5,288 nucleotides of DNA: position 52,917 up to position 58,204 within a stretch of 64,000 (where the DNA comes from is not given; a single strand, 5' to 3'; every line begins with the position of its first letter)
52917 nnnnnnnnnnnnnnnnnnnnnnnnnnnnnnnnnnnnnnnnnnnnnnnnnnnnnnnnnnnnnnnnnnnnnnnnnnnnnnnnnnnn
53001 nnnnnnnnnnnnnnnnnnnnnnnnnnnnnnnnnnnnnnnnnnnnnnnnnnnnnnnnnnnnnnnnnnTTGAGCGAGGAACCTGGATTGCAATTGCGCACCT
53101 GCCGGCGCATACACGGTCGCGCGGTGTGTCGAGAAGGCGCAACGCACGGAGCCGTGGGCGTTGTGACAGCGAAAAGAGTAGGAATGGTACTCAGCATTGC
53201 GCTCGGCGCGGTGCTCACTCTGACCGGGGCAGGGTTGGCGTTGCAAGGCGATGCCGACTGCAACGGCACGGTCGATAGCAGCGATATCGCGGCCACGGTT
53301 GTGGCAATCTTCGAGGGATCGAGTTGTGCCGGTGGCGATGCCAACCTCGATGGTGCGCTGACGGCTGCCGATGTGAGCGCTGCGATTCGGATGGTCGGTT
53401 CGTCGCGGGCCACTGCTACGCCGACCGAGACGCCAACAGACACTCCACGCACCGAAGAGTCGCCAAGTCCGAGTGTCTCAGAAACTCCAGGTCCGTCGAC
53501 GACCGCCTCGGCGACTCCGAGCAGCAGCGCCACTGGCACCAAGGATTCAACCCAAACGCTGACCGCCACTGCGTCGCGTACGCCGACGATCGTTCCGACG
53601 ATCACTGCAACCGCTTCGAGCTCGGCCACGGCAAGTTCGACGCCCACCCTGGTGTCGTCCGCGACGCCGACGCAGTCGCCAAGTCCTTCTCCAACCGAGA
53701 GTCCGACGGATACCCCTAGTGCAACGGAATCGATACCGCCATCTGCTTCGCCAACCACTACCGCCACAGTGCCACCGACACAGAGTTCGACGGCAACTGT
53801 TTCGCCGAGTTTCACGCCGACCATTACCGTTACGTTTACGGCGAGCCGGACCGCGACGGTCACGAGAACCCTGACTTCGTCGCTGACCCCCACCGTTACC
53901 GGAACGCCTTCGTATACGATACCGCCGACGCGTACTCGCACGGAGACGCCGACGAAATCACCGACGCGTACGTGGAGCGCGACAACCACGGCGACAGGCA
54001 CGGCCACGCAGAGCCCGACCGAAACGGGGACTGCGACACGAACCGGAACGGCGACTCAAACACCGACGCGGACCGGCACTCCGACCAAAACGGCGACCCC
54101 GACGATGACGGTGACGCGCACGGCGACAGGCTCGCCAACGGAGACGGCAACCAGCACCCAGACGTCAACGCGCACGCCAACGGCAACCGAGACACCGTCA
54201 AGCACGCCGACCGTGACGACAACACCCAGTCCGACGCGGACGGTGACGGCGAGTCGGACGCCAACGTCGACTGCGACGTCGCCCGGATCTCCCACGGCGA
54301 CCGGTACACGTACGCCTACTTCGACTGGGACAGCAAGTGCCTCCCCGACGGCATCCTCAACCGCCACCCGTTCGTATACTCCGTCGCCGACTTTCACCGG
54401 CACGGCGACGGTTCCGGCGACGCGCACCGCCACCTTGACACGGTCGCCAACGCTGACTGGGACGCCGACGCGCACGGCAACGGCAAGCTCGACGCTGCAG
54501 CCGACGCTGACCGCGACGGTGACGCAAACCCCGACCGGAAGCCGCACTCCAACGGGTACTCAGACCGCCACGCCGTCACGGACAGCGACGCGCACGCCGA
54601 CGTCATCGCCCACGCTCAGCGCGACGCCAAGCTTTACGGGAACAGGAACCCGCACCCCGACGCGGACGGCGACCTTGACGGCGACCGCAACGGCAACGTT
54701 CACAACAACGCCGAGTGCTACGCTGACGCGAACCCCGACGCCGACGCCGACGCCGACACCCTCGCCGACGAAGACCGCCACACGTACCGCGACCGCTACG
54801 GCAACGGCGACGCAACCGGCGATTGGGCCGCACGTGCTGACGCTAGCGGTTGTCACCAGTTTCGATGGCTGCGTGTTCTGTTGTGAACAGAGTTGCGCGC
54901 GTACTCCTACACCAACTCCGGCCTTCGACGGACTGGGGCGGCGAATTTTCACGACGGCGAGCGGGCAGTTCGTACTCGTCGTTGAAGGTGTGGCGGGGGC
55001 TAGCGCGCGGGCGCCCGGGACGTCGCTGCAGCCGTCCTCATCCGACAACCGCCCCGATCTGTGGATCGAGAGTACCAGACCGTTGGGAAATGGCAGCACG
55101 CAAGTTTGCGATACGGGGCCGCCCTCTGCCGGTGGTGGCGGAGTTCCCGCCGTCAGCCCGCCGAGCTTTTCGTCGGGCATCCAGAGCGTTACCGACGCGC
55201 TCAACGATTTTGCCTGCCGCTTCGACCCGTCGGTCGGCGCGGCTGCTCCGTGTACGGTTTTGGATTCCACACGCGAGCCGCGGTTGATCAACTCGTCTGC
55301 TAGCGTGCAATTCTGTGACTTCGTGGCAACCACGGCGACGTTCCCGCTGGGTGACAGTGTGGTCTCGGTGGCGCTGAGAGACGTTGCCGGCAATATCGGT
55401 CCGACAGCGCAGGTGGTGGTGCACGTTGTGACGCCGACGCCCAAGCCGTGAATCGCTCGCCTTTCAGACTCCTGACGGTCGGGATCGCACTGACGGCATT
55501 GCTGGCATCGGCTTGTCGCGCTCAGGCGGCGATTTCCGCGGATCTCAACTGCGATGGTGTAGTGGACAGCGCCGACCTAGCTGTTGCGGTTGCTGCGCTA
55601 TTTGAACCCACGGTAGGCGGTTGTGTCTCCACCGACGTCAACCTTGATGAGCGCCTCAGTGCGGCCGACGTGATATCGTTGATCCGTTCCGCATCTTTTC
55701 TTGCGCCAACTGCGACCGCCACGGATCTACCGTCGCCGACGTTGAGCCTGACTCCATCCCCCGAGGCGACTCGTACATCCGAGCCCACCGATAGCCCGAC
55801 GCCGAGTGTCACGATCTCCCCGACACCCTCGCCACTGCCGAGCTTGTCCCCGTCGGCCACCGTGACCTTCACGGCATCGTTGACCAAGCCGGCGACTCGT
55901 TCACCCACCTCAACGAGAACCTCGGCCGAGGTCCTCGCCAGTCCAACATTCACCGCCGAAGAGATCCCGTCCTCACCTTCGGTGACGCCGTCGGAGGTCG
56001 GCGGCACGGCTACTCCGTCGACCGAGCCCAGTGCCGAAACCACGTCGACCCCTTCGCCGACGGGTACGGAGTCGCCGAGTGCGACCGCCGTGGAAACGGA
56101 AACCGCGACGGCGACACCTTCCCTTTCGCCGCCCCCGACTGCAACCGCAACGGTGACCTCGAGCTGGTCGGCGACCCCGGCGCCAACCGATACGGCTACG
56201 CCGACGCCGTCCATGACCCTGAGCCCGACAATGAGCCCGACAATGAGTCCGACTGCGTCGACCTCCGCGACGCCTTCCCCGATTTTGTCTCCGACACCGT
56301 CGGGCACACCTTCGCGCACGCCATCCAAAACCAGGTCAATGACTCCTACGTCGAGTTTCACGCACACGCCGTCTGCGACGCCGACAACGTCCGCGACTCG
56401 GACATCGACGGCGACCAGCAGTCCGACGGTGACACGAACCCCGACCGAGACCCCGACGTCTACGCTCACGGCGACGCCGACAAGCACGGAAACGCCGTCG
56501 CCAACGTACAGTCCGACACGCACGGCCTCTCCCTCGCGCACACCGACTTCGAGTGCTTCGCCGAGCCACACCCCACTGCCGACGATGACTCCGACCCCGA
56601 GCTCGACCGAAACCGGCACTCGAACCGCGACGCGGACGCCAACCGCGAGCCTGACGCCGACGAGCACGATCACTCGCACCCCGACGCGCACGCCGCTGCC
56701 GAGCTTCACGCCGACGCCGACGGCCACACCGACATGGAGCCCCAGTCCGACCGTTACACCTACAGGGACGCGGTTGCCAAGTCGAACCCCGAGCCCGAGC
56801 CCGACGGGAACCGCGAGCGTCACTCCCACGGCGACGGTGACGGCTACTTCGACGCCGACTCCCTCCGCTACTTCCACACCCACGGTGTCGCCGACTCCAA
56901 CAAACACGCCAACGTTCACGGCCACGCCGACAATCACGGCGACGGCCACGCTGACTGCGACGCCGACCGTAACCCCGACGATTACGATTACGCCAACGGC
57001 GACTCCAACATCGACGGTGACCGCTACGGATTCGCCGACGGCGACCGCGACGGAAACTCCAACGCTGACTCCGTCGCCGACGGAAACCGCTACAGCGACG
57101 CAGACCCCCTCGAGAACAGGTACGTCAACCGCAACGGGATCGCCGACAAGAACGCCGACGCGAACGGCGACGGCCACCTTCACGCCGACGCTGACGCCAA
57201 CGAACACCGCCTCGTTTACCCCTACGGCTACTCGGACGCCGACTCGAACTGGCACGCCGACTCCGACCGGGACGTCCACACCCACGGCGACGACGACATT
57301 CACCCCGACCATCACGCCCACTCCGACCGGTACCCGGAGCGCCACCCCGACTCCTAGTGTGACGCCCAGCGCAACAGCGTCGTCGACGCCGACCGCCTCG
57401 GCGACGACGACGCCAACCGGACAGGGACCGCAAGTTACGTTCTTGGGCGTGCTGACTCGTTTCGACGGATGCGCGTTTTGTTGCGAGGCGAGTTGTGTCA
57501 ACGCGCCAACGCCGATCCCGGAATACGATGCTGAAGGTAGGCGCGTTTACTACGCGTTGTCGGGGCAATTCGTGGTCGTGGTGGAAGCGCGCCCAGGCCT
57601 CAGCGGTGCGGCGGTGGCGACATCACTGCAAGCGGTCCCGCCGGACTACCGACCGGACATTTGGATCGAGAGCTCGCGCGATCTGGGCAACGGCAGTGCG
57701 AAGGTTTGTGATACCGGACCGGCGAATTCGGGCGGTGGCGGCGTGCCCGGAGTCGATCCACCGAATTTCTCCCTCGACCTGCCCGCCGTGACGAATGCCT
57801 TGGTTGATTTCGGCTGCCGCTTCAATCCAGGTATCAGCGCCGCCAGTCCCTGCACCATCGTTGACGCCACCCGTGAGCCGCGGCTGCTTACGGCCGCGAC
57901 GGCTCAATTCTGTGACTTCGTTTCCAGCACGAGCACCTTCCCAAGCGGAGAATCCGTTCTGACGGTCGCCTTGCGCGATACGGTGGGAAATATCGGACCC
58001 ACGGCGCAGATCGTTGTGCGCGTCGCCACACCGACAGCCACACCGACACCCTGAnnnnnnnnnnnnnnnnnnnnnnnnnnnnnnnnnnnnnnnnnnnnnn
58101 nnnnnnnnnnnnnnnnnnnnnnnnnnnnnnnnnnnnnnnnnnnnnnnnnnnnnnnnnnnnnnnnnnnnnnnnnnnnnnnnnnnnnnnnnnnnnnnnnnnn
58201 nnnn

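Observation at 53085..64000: The two paralog arrays form one contiguous co-oriented locus: a candidate undescribed extracellular system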

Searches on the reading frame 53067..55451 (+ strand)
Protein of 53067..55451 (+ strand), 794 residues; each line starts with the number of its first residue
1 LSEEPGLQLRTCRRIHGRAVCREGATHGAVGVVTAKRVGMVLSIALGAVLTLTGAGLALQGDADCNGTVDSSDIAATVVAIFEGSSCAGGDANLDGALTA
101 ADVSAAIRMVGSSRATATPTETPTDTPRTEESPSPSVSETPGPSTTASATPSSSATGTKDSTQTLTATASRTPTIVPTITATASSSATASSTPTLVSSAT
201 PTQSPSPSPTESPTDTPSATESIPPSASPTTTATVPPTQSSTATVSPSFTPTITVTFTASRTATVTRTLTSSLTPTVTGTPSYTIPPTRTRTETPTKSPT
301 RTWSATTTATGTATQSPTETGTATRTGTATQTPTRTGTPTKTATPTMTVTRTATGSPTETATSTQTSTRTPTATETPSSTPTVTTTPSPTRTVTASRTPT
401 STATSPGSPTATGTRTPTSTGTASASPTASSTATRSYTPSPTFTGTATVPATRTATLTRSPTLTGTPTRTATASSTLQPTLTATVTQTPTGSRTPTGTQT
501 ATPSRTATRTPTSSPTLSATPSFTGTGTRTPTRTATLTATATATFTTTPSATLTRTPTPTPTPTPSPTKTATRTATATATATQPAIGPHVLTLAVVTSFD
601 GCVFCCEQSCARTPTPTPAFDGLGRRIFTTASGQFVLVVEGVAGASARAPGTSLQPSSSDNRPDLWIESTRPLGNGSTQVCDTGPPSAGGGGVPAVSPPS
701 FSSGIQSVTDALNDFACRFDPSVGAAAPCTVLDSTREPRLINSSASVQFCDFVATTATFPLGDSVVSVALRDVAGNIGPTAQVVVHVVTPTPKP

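Call 5: search_protein_families(library=pfam, proteins=[window:53067-55451:+], max_evalue=1)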
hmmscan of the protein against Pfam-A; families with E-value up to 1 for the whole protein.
window:53067-55451:+ (794 aa): 1 family
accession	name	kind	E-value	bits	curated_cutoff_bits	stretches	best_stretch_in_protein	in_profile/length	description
PF00404.24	Dockerin_1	-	0.37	11.5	22.9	0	61-109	2-55/57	Dockerin type I domain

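Call 6: search_protein_families(library=ncbifam, proteins=[window:53067-55451:+], max_evalue=1)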
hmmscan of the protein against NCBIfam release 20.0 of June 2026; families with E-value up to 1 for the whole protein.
window:53067-55451:+ (794 aa): 0 families

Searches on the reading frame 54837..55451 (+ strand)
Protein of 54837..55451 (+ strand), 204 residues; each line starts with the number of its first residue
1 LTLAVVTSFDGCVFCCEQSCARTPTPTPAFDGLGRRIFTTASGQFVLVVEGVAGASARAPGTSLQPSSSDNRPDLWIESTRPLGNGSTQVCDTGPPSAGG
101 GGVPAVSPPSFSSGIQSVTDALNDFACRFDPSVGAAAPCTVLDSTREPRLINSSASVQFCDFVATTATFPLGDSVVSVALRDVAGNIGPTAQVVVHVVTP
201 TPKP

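Call 76: search_protein_families(library=phrogs, proteins=[window:54837-55451:+], max_evalue=0.1)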
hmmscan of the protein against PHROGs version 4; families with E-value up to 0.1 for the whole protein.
window:54837-55451:+ (204 aa): 0 families

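Call 77: search_protein_families(library=padloc, proteins=[window:54837-55451:+], max_evalue=0.1)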
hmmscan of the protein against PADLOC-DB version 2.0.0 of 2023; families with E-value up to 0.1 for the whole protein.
window:54837-55451:+ (204 aa): 0 families

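Call 80: find_related_loci(query=A2, collection=metagenome_contigs, flank=10000)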
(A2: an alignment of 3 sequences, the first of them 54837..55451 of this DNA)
Query A2 (204 aa) in metagenome_contigs; peptide patterns used: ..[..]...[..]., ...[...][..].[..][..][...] (x = any residue, [..] = any of these).
231 stretches matched a pattern; 23 encode a relative of the query (tblastn E <= 1e-3); 23 distinct loci.
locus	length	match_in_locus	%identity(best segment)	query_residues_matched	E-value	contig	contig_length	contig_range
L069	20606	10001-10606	65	3-204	5e-88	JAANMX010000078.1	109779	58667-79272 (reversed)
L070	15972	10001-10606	65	3-204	5e-88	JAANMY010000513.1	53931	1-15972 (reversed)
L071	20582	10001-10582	58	3-197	1e-73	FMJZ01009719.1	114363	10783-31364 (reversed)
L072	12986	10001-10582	59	3-197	7e-73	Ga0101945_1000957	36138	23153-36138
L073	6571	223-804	59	3-197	2e-72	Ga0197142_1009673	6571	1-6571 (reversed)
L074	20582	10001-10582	59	3-197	1e-72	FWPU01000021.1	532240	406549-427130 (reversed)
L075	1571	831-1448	56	1-204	2e-74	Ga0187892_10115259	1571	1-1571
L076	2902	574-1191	57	3-202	2e-67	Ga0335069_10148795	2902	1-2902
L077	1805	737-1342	56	3-197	5e-69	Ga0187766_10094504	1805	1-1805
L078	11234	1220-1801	60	3-197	1e-63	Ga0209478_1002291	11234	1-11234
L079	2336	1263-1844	60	3-197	9e-65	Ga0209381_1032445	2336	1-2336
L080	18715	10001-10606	59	3-201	6e-64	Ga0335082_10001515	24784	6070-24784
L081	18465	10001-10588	51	1-197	4e-61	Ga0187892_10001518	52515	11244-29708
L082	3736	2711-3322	53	1-197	7e-56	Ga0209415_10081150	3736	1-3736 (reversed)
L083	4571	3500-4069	55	3-193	3e-55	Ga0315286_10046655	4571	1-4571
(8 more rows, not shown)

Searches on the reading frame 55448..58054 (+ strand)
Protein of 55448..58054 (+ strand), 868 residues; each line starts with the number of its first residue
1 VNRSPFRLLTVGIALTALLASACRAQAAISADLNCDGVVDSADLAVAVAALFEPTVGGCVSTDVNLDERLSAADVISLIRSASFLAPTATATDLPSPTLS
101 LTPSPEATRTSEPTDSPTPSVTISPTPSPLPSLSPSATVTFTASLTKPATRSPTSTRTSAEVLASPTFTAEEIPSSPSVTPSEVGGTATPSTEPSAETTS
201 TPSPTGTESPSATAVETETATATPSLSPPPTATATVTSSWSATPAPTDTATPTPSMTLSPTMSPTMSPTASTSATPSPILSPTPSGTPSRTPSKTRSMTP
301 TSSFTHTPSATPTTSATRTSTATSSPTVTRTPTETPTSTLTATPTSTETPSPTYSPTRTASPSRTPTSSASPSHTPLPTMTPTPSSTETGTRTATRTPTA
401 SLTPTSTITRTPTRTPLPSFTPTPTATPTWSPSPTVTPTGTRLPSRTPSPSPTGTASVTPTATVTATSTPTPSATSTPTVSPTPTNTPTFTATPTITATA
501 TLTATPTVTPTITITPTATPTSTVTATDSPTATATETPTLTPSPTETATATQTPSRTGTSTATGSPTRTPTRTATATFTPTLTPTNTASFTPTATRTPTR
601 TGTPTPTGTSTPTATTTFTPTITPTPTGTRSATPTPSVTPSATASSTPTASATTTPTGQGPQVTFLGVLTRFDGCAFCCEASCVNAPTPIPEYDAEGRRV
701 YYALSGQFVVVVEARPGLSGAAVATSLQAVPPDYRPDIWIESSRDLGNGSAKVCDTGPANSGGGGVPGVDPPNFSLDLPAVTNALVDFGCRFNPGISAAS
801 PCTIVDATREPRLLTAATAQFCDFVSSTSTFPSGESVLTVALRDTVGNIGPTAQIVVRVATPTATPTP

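Call 5: search_protein_families(library=pfam, proteins=[window:55448-58054:+], max_evalue=1)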
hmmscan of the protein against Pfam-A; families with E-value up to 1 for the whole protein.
window:55448-58054:+ (868 aa): 1 family
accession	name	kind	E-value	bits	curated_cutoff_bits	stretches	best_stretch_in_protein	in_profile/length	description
PF00404.24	Dockerin_1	-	0.0017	18.9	22.9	1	31-80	2-54/57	Dockerin type I domain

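Call 6: search_protein_families(library=ncbifam, proteins=[window:55448-58054:+], max_evalue=1)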
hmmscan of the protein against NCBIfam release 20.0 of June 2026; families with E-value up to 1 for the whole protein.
window:55448-58054:+ (868 aa): 0 families
